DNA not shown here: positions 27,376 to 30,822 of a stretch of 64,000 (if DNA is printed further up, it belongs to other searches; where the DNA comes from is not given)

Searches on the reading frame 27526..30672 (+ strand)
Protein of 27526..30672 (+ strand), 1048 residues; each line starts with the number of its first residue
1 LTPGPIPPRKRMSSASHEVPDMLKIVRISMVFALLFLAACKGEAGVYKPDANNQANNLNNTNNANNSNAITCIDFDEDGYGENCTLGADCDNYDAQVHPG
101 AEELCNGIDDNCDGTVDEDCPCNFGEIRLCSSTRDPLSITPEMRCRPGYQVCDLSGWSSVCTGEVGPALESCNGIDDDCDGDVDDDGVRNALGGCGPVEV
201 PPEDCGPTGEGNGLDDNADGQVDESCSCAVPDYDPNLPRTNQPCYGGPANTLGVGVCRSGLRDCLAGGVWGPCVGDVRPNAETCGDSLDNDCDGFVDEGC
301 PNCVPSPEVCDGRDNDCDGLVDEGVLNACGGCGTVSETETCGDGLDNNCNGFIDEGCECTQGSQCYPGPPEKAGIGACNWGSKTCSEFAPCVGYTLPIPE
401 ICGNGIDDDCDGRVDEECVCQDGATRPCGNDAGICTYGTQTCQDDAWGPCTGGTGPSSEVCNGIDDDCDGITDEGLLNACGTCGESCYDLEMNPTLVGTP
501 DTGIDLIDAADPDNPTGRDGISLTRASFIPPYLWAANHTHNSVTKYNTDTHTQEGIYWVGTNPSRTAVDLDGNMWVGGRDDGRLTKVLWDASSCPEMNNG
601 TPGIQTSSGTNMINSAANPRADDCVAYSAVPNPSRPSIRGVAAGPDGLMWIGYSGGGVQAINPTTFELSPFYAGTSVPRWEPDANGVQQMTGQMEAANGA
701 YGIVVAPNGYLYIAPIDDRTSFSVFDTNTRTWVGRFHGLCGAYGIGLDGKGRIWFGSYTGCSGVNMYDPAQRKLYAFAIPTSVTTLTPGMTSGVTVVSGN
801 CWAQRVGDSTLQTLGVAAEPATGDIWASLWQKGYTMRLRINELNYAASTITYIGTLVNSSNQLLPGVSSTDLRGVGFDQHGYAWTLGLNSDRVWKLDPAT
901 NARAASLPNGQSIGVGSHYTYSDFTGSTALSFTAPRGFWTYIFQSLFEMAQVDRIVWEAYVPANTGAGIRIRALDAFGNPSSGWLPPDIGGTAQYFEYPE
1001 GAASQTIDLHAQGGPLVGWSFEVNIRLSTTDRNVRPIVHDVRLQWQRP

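Call 3: search_protein_families(library=pfam, proteins=[window:27526-30672:+])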
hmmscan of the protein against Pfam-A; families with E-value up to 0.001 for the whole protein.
window:27526-30672:+ (1048 aa): 2 families
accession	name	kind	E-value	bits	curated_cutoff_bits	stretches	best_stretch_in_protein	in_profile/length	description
PF11617.13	Cu-binding_MopE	-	3.6e-37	126.7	27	4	89-118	1-30/30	Putative metal-binding motif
PF07494.17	Reg_prop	-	0.00093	19.6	20.4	0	745-758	10-23/24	Two component regulator propeller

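Call 4: search_protein_families(library=ncbifam, proteins=[window:27526-30672:+])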
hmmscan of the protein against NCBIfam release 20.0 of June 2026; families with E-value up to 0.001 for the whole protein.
window:27526-30672:+ (1048 aa): 0 families
